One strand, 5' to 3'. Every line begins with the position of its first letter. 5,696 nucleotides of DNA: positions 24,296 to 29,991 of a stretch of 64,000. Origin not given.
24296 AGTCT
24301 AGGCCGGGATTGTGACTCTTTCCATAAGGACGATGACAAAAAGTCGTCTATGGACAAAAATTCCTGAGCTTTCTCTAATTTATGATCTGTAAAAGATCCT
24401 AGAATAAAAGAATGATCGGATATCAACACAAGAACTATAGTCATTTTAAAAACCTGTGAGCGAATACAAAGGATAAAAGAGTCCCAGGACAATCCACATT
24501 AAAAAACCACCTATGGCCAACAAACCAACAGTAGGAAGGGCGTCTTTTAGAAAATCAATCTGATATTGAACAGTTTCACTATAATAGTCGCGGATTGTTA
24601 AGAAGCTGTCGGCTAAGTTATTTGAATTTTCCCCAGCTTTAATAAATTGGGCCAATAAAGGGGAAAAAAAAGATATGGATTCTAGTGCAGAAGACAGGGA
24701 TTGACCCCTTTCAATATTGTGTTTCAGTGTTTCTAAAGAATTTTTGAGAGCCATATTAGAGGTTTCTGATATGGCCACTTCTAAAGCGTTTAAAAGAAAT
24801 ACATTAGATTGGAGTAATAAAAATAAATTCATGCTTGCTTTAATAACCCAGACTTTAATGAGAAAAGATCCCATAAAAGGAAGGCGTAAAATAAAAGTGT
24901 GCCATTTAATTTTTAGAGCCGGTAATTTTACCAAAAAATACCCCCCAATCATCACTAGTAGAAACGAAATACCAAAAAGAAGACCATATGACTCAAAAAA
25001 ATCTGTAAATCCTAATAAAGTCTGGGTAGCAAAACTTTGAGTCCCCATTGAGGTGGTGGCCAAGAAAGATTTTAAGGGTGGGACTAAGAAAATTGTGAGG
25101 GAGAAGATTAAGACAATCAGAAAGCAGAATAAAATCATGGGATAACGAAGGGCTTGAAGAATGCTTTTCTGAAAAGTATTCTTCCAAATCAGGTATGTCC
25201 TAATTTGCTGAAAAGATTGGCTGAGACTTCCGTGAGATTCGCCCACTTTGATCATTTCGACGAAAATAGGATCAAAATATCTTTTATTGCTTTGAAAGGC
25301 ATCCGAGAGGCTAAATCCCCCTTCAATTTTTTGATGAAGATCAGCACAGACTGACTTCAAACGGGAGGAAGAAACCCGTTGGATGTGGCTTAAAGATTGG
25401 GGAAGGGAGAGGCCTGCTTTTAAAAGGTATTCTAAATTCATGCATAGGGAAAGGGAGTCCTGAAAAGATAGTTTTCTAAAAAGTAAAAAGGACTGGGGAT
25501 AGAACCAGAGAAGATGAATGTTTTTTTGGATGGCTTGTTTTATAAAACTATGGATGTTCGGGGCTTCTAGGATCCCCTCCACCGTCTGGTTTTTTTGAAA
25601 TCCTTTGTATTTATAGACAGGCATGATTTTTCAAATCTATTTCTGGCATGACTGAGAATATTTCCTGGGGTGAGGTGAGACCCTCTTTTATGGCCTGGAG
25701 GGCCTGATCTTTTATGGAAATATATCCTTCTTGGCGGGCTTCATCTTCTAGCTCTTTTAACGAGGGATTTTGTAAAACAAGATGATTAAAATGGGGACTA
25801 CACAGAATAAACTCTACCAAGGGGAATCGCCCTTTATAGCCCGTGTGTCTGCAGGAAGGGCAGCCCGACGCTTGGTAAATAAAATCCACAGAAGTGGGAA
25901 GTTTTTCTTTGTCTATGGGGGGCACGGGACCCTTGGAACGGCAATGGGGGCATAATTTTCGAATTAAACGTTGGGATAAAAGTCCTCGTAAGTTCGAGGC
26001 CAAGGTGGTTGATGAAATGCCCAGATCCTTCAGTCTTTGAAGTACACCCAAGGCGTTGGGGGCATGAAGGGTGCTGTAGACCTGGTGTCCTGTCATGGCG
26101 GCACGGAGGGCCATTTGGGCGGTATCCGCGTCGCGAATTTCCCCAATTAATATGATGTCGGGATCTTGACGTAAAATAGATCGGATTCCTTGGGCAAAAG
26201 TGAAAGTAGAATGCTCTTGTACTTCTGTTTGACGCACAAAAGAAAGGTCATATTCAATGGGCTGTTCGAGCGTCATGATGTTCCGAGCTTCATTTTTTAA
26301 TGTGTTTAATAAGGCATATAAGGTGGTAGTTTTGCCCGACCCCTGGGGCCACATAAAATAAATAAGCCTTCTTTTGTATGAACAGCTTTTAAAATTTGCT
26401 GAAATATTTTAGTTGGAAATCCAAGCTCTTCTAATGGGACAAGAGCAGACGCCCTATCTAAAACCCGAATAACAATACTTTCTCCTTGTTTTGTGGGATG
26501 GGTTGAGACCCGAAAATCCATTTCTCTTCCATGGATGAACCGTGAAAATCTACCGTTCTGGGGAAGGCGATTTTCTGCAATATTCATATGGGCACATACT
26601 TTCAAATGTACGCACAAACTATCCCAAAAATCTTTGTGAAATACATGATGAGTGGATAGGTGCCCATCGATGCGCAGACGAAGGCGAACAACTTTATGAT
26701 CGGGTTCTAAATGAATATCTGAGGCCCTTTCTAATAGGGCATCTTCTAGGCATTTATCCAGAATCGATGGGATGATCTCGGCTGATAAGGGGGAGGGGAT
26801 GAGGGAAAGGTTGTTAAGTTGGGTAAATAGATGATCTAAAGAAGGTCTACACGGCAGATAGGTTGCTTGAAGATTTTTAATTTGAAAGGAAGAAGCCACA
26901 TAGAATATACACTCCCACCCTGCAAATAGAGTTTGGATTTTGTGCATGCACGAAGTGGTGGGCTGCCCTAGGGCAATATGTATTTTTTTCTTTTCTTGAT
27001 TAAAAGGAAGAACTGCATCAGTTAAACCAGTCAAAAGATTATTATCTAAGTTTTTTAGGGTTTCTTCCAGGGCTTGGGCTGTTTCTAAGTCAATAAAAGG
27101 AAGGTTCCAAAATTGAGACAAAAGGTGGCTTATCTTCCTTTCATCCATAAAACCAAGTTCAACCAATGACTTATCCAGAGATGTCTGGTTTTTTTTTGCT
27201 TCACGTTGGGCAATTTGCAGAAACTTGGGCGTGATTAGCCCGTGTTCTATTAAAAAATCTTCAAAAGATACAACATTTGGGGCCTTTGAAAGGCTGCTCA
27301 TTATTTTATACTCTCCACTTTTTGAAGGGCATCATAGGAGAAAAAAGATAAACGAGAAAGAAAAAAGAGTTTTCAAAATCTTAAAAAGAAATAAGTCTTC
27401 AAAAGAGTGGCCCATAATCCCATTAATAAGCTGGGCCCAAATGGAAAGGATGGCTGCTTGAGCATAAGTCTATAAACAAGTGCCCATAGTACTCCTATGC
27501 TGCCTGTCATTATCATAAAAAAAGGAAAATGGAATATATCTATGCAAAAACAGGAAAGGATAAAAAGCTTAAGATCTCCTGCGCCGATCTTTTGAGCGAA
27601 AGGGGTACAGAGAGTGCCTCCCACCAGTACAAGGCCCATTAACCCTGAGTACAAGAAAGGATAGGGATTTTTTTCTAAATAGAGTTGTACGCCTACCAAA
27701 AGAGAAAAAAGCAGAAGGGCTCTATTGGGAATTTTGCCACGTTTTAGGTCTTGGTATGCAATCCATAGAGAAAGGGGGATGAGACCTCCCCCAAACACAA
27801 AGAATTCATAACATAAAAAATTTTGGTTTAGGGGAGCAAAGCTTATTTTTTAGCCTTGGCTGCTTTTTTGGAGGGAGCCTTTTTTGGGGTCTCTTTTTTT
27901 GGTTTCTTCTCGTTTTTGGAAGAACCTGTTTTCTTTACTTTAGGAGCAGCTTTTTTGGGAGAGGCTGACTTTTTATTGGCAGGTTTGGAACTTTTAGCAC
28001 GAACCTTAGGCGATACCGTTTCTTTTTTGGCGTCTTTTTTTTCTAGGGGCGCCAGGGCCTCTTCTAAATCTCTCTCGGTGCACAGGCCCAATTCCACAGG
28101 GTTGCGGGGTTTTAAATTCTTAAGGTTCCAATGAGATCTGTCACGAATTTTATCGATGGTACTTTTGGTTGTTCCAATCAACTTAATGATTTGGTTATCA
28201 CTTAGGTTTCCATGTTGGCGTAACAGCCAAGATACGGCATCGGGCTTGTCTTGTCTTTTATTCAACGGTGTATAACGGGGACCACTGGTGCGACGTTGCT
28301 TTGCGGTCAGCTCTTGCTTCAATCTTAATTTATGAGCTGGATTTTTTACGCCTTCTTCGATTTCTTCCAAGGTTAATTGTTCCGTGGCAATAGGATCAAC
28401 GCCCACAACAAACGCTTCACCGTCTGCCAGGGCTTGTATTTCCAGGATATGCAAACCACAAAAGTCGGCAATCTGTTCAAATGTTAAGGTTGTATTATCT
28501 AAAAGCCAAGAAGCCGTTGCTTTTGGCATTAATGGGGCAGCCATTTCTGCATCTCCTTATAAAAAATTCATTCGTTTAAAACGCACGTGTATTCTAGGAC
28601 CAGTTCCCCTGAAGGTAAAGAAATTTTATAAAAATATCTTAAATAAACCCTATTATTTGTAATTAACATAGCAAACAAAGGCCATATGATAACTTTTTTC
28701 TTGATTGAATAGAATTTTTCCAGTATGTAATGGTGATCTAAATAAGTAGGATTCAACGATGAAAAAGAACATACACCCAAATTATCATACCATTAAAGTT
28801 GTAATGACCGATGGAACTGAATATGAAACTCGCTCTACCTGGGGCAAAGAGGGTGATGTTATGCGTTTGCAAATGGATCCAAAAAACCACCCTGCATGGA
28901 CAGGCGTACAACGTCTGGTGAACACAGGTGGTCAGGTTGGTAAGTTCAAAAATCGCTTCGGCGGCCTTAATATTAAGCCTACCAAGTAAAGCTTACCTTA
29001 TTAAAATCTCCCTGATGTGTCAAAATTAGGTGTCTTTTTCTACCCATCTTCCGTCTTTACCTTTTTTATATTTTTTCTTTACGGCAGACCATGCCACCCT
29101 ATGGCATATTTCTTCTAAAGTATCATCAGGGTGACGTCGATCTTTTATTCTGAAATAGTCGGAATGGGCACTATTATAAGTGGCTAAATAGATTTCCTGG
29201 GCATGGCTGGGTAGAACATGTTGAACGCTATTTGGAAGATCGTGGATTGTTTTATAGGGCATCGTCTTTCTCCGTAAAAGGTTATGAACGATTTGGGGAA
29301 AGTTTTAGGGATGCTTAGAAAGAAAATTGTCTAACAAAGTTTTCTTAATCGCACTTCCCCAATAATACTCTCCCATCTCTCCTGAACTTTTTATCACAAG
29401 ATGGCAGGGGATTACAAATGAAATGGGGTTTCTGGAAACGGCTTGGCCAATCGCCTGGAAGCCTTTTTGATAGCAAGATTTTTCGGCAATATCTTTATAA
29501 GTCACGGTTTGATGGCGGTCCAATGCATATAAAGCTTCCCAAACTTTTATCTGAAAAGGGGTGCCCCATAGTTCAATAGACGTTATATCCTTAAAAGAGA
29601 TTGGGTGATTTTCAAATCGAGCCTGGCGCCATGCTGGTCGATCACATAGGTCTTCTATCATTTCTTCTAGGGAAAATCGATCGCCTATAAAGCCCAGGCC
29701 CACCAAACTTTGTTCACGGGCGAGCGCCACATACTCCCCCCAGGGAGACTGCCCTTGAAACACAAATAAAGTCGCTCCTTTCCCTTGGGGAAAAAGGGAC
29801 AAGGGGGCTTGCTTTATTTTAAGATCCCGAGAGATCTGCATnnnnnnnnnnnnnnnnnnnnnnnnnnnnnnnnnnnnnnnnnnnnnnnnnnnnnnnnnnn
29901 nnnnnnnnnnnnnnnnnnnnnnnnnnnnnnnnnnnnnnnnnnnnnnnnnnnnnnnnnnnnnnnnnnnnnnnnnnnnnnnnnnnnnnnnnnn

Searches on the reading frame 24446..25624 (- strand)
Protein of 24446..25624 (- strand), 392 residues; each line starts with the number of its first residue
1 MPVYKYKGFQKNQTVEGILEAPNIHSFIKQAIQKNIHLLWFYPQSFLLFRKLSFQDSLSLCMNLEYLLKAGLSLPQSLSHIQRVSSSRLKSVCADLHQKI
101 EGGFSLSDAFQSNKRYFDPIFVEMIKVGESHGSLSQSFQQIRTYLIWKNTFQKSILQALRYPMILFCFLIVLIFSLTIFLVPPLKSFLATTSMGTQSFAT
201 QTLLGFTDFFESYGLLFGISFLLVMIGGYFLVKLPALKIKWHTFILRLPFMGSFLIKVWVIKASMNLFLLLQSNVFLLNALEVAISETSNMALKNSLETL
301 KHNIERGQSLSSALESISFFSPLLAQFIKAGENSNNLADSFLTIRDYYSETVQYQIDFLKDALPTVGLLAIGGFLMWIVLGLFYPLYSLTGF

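Call 26: search_protein_families(library=pfam, proteins=[window:24446-25624:-], max_evalue=0.001)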
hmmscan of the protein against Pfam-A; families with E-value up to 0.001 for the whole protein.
window:24446-25624:- (392 aa): 1 family
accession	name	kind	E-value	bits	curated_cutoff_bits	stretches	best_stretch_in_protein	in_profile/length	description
PF00482.28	T2SSF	-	1.9e-41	141.4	25.2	2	66-182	7-125/125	Type II secretion system (T2SS), protein F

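Call 67: search_protein_families(library=ncbifam, proteins=[window:24446-25624:-], max_evalue=0.00001)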
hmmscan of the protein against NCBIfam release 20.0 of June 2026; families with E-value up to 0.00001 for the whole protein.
window:24446-25624:- (392 aa): 6 families
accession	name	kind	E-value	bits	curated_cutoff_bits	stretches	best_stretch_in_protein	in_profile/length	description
TIGR02120.1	GspF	equivalog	6.3e-57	193.6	424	1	47-390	55-398/401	type II secretion system inner membrane protein GspF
NF007861.0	PRK10573.1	equivalog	2.5e-47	161.8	401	1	3-390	6-395/401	protein transport protein HofC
NF052607.1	T4PiliAsmPilCThrm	equivalog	2.5e-42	145.4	700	1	61-390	72-401/406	type IV pilus assembly protein PilC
NF041012.2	T4P_ComGB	equivalog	1.1e-40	140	240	1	58-389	4-330/332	competence type IV pilus assembly protein ComGB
NF052606.1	T4PiliAsmPilCMyx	equivalog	1.2e-34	119.8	700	1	63-391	88-416/419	type IV pilus assembly protein PilC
NF047826.1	T3SSXpsF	equivalog_domain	1e-33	116.8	650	1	48-391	57-402/405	type II secretion system protein XpsF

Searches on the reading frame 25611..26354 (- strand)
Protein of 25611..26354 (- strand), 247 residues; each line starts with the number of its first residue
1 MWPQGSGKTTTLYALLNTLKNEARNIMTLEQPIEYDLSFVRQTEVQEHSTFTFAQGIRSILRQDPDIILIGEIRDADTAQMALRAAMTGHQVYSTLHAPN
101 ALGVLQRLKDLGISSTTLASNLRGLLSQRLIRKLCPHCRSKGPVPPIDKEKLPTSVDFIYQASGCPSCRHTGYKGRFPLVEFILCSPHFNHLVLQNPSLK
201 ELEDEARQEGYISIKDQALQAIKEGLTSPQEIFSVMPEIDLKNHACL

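Call 26: search_protein_families(library=pfam, proteins=[window:25611-26354:-], max_evalue=0.001)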
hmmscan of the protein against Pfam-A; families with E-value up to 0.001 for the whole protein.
window:25611-26354:- (247 aa): 1 family
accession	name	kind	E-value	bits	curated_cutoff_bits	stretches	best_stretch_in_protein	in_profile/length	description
PF00437.27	T2SSE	-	1.9e-74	251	24.9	1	3-232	150-368/370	Type II/IV secretion system protein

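Call 67: search_protein_families(library=ncbifam, proteins=[window:25611-26354:-], max_evalue=0.00001)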
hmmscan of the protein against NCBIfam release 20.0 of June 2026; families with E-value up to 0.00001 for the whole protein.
window:25611-26354:- (247 aa): 17 families
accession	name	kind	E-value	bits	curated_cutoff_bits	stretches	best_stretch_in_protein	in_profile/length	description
TIGR02533.1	type_II_gspE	equivalog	7.7e-78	262.3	630.25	1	3-235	251-485/486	type II secretion system ATPase GspE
NF053534.1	T4PilAsmATPsTfpB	equivalog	4.7e-70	236.6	850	1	3-237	344-583/584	type IV pilus assembly ATPase TfpB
TIGR02538.1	type_IV_pilB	equivalog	7.4e-68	229.5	675.65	1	3-235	324-561/564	type IV-A pilus assembly ATPase PilB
NF007755.0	PRK10436.1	equivalog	4.2e-66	223.5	617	1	3-236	227-459/465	type II secretion system protein GspE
NF041000.1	ATPase_ComGA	equivalog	4.5e-48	163.6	300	1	3-132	136-266/267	competence type IV pilus ATPase ComGA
TIGR01420.1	pilT_fam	subfamily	1.1e-36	126.8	319.1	1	3-133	130-270/343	PilT/PilU family type 4a pilus ATPase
TIGR02524.1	dot_icm_DotB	equivalog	8.2e-19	68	463.3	1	4-108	143-256/358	Dot/Icm type IV secretion system ATPase DotB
TIGR02525.1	plasmid_TraJ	equivalog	1.4e-16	60.5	368.3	1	4-101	158-262/372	plasmid transfer ATPase TraJ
NF058587.1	archaellum_moto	equivalog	1e-15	57.5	550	1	6-110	286-395/527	archaellum flagellar ATPase motor FlaI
TIGR02782.1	TrbB_P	equivalog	1.6e-11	44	304.55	1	5-111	146-255/303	P-type conjugative transfer ATPase TrbB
TIGR02788.1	VirB11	equivalog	2.8e-11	43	249.95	1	5-117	154-271/308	P-type DNA transfer ATPase VirB11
TIGR03819.1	heli_sec_ATPase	hypoth_equivalog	9.5e-11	41.5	373.15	1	5-114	188-303/340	TadA family conjugal transfer-associated ATPase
NF010469.0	PRK13894.1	subfamily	8e-10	38.5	508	1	5-111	159-267/320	conjugal transfer ATPase TrbB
NF010407.0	PRK13833.1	subfamily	1.3e-08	34.7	499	1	5-112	154-263/323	conjugal transfer protein TrbB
NF053672.1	bindosome_BasE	exception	1.8e-08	33.6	1000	1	3-111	278-391/512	bindosome assembly system ATPase subunit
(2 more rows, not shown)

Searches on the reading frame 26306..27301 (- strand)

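Call 26: search_protein_families(library=pfam, proteins=[window:26306-27301:-], max_evalue=0.001)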
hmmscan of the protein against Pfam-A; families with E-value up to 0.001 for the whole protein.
window:26306-27301:- (331 aa): 1 family
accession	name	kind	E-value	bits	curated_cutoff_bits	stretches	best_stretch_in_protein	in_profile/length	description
PF00437.27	T2SSE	-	3.6e-34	118.5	24.9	1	175-323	6-154/370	Type II/IV secretion system protein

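Call 67: search_protein_families(library=ncbifam, proteins=[window:26306-27301:-], max_evalue=0.00001)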
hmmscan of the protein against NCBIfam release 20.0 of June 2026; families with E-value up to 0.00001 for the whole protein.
window:26306-27301:- (331 aa): 7 families
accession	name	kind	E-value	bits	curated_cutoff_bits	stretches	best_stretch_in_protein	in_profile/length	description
TIGR02538.1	type_IV_pilB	equivalog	7.1e-48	163.6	675.65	2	179-324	183-329/564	type IV-A pilus assembly ATPase PilB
NF007755.0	PRK10436.1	equivalog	1.3e-37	129.6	617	1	178-324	86-232/465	type II secretion system protein GspE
TIGR02533.1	type_II_gspE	equivalog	6.2e-37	127.4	630.25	1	179-324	111-256/486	type II secretion system ATPase GspE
NF053534.1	T4PilAsmATPsTfpB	equivalog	2.5e-29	102.1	850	1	176-324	200-349/584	type IV pilus assembly ATPase TfpB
NF041000.1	ATPase_ComGA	equivalog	3.2e-24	85.4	300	1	183-324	2-141/267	competence type IV pilus ATPase ComGA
NF053729.1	c-di-GMP_motif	domain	5.7e-08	32.4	38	1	15-63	4-52/53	cyclic di-GMP-binding domain-containing protein, MshE-related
TIGR01420.1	pilT_fam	subfamily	4.4e-06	26.1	319.1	1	181-324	2-135/343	PilT/PilU family type 4a pilus ATPase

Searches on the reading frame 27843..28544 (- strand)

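Call 26: search_protein_families(library=pfam, proteins=[window:27843-28544:-], max_evalue=0.001)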
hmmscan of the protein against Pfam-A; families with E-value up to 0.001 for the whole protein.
window:27843-28544:- (233 aa): 1 family
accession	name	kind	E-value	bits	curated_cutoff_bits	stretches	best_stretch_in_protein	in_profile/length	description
PF06242.16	TrcR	-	2.1e-52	177.3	22.2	1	34-165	1-135/139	Transcriptional cell cycle regulator TrcR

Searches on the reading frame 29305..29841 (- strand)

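Call 26: search_protein_families(library=pfam, proteins=[window:29305-29841:-], max_evalue=0.001)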
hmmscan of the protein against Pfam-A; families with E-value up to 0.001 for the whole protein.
window:29305-29841:- (178 aa): 1 family
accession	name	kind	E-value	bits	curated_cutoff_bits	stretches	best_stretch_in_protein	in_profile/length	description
PF01035.26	DNA_binding_1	-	9.3e-22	77.1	27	1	95-171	1-77/81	6-O-methylguanine DNA methyltransferase, DNA binding domain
